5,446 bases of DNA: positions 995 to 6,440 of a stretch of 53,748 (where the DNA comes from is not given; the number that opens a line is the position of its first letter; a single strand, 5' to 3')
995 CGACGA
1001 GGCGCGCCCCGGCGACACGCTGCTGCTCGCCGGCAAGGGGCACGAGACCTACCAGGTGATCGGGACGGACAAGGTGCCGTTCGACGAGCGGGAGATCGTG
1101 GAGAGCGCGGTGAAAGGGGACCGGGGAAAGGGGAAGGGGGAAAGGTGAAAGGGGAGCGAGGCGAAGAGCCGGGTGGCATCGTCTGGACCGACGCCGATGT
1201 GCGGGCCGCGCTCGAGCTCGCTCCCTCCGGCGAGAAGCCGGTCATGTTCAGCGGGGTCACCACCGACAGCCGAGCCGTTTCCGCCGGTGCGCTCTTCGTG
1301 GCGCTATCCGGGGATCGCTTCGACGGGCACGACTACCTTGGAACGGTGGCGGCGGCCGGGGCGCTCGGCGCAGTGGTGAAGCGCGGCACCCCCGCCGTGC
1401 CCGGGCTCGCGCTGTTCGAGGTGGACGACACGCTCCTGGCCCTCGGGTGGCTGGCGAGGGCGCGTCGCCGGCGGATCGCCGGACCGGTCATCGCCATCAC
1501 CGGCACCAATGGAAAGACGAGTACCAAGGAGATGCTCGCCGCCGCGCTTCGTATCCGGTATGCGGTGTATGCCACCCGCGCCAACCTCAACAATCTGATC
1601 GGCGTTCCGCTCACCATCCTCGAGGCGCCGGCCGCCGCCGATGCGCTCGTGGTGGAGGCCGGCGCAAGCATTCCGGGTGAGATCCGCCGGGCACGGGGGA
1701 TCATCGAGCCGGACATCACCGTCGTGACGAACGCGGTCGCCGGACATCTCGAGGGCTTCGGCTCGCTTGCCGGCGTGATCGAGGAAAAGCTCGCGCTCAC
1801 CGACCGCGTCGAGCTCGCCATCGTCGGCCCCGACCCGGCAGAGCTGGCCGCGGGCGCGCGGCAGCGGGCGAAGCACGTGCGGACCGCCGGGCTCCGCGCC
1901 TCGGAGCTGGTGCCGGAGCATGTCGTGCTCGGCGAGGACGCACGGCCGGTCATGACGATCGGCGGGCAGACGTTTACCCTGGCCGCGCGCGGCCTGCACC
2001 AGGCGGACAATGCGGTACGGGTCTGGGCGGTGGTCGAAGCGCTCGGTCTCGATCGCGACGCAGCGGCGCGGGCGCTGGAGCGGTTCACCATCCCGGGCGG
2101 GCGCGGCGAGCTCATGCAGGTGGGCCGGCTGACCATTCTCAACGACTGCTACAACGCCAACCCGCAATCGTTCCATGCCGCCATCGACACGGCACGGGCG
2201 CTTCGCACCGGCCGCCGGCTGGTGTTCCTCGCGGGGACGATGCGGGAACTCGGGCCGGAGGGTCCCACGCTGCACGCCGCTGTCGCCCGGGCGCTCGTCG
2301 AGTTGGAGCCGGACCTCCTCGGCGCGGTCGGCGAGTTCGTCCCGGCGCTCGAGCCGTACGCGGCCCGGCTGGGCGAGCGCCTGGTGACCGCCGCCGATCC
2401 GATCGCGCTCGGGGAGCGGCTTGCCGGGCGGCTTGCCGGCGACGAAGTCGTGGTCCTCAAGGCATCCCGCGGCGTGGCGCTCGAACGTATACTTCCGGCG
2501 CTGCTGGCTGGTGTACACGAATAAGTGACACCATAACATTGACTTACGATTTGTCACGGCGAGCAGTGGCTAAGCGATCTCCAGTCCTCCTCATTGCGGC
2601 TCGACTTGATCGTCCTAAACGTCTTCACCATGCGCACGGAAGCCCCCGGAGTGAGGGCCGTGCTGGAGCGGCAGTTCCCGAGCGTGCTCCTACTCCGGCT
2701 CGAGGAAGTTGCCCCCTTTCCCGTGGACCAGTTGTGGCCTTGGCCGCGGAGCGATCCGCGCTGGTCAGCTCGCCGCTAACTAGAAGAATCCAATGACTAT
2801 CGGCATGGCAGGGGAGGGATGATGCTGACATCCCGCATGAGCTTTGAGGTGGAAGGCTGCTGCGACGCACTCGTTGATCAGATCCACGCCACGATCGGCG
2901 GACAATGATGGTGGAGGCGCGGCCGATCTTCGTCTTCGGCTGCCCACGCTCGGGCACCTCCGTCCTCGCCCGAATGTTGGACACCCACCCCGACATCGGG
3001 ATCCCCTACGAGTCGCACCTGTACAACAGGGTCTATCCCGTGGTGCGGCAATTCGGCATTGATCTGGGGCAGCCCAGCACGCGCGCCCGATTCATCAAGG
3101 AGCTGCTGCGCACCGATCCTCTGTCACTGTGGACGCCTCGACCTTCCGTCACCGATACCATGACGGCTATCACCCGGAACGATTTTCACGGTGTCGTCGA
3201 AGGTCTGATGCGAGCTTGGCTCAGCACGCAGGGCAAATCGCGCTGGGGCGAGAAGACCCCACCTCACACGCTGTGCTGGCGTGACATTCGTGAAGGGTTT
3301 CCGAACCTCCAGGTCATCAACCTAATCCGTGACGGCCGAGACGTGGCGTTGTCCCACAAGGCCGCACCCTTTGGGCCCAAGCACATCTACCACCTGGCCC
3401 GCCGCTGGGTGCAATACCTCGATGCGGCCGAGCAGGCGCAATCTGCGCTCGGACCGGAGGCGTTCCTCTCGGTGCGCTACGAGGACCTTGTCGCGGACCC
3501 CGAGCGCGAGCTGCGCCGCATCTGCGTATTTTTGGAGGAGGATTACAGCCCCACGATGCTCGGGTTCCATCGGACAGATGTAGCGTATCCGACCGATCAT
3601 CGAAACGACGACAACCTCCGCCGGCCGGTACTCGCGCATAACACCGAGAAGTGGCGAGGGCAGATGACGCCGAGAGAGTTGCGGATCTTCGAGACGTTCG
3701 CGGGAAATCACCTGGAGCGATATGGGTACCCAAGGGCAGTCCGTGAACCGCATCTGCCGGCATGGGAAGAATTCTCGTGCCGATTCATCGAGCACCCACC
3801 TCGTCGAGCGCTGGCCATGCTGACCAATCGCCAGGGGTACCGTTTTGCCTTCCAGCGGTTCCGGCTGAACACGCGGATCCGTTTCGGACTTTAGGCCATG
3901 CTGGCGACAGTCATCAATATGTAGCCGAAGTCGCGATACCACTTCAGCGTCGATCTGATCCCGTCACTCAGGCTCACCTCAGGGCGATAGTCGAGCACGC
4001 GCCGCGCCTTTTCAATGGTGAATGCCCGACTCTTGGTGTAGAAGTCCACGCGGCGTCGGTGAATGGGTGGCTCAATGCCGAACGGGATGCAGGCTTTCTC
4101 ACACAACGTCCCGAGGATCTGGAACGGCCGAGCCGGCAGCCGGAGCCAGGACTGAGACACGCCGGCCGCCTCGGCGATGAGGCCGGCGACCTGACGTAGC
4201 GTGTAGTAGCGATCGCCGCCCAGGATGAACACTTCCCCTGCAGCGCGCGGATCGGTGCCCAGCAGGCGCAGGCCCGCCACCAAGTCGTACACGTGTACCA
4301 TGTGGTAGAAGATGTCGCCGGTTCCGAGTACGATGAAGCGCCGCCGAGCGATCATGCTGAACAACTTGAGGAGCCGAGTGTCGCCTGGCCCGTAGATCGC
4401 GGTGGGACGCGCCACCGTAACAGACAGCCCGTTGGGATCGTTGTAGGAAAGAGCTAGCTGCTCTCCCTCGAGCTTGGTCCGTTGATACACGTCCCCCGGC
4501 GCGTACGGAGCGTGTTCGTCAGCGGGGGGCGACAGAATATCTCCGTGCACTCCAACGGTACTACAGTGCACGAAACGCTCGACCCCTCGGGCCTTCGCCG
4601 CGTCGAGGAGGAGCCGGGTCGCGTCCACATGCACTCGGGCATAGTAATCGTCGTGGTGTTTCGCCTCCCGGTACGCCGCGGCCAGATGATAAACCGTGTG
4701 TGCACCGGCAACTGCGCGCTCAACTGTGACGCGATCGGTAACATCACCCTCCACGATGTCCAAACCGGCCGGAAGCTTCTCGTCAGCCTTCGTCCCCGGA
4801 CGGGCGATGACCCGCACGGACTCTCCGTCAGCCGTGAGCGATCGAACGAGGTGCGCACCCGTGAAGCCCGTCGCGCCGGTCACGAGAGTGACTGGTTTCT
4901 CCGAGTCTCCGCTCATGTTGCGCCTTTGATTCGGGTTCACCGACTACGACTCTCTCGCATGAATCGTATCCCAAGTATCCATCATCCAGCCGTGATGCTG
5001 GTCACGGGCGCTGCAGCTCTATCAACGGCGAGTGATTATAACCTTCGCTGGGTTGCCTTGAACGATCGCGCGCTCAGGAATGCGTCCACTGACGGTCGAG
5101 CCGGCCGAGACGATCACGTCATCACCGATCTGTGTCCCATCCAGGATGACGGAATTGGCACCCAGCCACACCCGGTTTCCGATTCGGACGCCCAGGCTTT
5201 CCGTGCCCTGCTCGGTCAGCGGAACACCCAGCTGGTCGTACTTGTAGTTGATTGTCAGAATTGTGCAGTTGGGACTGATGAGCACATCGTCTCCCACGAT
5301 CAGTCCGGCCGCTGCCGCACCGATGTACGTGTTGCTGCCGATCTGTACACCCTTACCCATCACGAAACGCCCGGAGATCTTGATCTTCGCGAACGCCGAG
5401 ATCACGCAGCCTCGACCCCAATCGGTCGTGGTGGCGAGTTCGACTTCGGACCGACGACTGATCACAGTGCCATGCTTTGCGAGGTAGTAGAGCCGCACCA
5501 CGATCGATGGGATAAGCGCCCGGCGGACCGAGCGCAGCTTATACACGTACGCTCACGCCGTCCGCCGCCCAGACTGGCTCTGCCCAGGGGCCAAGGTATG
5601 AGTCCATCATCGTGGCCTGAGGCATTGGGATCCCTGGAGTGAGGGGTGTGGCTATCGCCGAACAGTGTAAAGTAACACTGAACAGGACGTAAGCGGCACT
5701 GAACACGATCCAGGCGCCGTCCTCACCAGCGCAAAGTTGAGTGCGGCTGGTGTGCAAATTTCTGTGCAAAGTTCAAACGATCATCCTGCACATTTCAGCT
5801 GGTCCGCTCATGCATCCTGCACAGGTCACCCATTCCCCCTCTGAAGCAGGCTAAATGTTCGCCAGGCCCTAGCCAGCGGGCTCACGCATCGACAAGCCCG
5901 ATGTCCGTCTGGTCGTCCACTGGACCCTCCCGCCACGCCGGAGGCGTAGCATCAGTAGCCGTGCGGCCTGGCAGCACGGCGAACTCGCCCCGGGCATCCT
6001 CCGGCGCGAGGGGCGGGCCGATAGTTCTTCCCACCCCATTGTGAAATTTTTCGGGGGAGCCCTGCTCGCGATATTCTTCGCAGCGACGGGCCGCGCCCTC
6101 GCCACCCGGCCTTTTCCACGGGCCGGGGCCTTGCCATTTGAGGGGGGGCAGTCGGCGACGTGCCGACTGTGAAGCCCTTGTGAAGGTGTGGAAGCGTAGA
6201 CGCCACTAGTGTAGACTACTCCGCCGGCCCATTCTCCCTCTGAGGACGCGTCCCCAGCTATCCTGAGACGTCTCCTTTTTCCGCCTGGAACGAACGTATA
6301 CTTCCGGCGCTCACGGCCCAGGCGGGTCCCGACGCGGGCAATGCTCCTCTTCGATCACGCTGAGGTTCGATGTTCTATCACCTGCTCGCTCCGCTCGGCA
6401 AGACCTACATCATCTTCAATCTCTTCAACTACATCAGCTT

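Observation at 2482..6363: A 3.8-kb insertion splits murF from mraY; perfect 21-bp direct repeats and a stranded ancestral murF tail mark the junctions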

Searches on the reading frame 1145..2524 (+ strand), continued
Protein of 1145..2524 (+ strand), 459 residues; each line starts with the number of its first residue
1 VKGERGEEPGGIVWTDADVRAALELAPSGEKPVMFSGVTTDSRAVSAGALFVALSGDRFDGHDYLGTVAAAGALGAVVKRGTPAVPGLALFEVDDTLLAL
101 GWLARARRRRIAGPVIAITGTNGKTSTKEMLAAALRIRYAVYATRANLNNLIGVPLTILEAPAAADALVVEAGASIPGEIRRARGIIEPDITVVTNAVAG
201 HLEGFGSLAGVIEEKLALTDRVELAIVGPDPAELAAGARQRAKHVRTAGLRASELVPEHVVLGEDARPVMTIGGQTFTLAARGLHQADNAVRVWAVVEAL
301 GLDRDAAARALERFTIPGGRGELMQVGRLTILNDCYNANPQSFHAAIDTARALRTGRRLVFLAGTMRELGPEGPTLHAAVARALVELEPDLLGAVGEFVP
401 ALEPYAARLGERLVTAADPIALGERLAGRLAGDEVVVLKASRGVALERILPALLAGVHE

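Call 65: find_encoding_contigs(protein=P0166, flank=10000, max_places=2)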
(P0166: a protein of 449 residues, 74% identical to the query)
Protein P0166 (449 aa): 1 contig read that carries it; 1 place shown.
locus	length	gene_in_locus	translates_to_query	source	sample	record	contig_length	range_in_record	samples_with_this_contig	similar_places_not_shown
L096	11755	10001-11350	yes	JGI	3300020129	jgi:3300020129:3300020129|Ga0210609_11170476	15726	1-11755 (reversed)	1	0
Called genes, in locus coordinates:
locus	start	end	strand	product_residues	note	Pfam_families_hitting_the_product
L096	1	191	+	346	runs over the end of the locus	PF00072:Response_reg, PF01339:CheB_methylest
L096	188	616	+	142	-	PF01584:CheW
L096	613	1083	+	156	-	PF01584:CheW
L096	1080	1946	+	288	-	PF13174:TPR_6 (faint), PF13424:TPR_12 (faint), PF13371:TPR_9 (faint), PF13431:TPR_17 (faint), PF07719:TPR_2 (weak), PF13181:TPR_8 (weak), PF13432:TPR_16, PF14559:TPR_19, +8 more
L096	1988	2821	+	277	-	PF13485:Peptidase_MA_2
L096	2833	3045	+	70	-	-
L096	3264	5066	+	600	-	PF13428:TPR_14 (faint), PF13431:TPR_17 (faint), PF14559:TPR_19 (faint)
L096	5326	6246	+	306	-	PF01795:Methyltransf_5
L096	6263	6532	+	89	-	-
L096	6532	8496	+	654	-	PF03717:PBP_dimer, PF00905:Transpeptidase, PF03793:PASTA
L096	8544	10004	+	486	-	PF01225:Mur_ligase, PF08245:Mur_ligase_M, PF02875:Mur_ligase_C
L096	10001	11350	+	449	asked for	PF01225:Mur_ligase (weak), PF08245:Mur_ligase_M, PF02875:Mur_ligase_C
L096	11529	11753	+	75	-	?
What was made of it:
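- Tried and rejected: (8) L096, the last look-up, ends 400 bp after murF (call 65).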

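Call 72: search_protein_families(library=pfam, proteins=[L091:10044-10544:+, L091:11609-12034:+, L093:11687-11974:+, L093:12876-13382:+, L092:9225-9752:+], max_evalue=1)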
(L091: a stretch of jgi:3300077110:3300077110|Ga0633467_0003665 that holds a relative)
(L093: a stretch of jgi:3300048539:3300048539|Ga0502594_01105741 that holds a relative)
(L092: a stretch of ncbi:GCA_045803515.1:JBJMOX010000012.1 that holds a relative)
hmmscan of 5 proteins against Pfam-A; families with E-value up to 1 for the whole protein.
L091:10044-10544:+ (166 aa): 0 families

L091:11609-12034:+ (141 aa): 0 families

L093:11687-11974:+ (95 aa): 0 families

L093:12876-13382:+ (168 aa): 4 families
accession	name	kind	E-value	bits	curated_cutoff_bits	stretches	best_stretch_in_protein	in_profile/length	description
PF11181.13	YflT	-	0.00015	22.6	26.2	1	6-71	4-68/99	Heat induced stress protein YflT domain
PF11821.13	ActD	-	0.00017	21.8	25.7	1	4-69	3-68/170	Alternative complex III, ActD subunit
PF07332.16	Phage_holin_3_6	-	0.0059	17.1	28.4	1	53-123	25-93/116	Putative Actinobacterial Holin-X, holin superfamily III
PF13436.11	Gly-zipper_OmpA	-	0.039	14.2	27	1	43-73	13-43/44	Glycine-zipper domain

L092:9225-9752:+ (175 aa): 0 families

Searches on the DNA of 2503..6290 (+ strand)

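Call 74: search_dna_similar(query=window:2503-6290:+, collection=plasmids, mode=distant, max_rows=8)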
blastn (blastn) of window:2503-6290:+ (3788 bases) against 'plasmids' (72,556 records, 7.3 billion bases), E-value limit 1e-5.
Records with a match: 1; places in all: 1; records where one place covers at least 80% of the query: 0.
Best place of each record, by identity: 60-80% 1.
By first word of the organism name: Indioceanicola 1.
By predicted mobility (MOB-suite, as given by PLSDB): non-mobilizable 1.
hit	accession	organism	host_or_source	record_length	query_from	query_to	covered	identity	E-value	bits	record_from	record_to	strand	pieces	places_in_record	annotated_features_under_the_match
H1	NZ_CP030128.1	Indioceanicola profundi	sediment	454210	1771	2075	8%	65.4%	8e-9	72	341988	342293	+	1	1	NAD-dependent epimerase/dehydratase family protein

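Call 75: search_dna_similar(query=window:2503-6290:+, collection=phages, mode=distant, max_rows=8)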
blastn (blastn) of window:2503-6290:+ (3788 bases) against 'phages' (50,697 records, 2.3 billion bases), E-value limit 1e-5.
No match.

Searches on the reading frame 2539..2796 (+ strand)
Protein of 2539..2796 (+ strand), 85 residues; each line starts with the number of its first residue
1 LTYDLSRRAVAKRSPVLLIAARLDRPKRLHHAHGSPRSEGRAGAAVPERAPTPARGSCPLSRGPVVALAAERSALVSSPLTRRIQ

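Call 5: search_protein_families(library=pfam, proteins=[window:2539-2796:+], max_evalue=0.01)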
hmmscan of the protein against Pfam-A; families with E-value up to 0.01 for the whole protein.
window:2539-2796:+ (85 aa): 0 families
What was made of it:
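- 2525..2904 (.): Left non-coding part of the insert. It is shared only with L094/L095, at about 89% identity. No Pfam hit for its ORFs (call 5).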

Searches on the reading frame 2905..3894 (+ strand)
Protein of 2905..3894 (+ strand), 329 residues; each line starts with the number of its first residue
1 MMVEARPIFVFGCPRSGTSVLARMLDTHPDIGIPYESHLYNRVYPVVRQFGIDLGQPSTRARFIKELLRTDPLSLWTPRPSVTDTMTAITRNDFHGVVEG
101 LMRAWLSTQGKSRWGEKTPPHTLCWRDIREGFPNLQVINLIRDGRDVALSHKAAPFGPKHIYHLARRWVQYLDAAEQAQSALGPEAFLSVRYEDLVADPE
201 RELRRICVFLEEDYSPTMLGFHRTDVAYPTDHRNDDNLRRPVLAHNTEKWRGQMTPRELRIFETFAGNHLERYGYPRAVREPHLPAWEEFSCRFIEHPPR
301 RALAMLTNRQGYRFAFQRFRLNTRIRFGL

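Call 5: search_protein_families(library=pfam, proteins=[window:2905-3894:+], max_evalue=0.01)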
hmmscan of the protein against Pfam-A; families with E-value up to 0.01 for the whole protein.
window:2905-3894:+ (329 aa): 2 families
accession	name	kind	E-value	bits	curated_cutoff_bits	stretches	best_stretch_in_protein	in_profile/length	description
PF13469.12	Sulfotransfer_3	-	2.5e-35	123.1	27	1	7-215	1-215/216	Sulfotransferase family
PF00685.33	Sulfotransfer_1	-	1.3e-10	41.6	22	1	7-219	3-188/255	Sulfotransferase domain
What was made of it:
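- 2905..3894 (+): Cargo gene: sulfotransferase. Pfam Sulfotransfer_3, E = 2.5e-35 (call 5).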

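Call 53: list_cluster_members(proteins=[window:2905-3894:+, window:3891-4940:-, window:5022-5546:-])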
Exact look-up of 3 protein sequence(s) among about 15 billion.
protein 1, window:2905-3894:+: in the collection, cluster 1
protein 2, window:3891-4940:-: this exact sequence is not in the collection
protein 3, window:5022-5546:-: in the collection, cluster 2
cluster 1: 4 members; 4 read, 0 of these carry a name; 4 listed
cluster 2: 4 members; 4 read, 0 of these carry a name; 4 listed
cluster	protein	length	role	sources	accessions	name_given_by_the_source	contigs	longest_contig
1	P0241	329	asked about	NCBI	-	-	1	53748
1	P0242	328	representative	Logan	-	-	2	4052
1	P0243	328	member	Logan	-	-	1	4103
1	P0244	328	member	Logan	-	-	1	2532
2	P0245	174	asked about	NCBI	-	-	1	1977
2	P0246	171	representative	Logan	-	-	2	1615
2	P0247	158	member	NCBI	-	-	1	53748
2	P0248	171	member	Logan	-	-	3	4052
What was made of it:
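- The window is a whole MAG contig (call 53).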

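Call 54: find_encoding_contigs(protein=P0242, flank=10000, max_places=4)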
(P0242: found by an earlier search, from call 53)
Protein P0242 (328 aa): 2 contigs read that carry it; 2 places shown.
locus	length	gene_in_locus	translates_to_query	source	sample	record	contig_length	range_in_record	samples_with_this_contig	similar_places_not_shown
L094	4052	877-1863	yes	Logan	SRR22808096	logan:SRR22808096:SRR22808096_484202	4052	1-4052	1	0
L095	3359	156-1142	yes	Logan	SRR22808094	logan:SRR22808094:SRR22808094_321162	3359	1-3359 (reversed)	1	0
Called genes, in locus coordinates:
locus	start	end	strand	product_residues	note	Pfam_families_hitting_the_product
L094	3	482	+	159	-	?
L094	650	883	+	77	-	-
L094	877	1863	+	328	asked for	PF00685:Sulfotransfer_1, PF13469:Sulfotransfer_3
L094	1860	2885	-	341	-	PF01073:3Beta_HSD, PF01370:Epimerase, PF02719:Polysacc_synt_2 (faint), PF04321:RmlD_sub_bind, PF05368:NmrA, PF16363:GDP_Man_Dehyd, PF13460:NAD_binding_10, PF07993:NAD_binding_4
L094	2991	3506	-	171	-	PF00132:Hexapep, PF14602:Hexapep_2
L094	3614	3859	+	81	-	-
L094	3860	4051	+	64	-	?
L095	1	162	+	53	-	?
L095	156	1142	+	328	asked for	PF00685:Sulfotransfer_1, PF13469:Sulfotransfer_3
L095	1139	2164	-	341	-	PF01073:3Beta_HSD, PF01370:Epimerase, PF02719:Polysacc_synt_2 (faint), PF04321:RmlD_sub_bind, PF05368:NmrA, PF16363:GDP_Man_Dehyd, PF13460:NAD_binding_10, PF07993:NAD_binding_4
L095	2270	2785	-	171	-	PF00132:Hexapep, PF14602:Hexapep_2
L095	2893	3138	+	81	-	-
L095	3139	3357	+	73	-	?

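Call 71: search_protein_families(library=ncbifam, proteins=[window:2905-3894:+], max_evalue=0.00001)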
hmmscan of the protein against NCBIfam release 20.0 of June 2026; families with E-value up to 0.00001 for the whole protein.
window:2905-3894:+ (329 aa): 1 family
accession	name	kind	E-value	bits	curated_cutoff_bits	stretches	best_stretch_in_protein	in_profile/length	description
NF052394.1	NodProtNoeE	equivalog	1.4e-08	33.9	500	0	8-39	11-42/387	nodulation protein NoeE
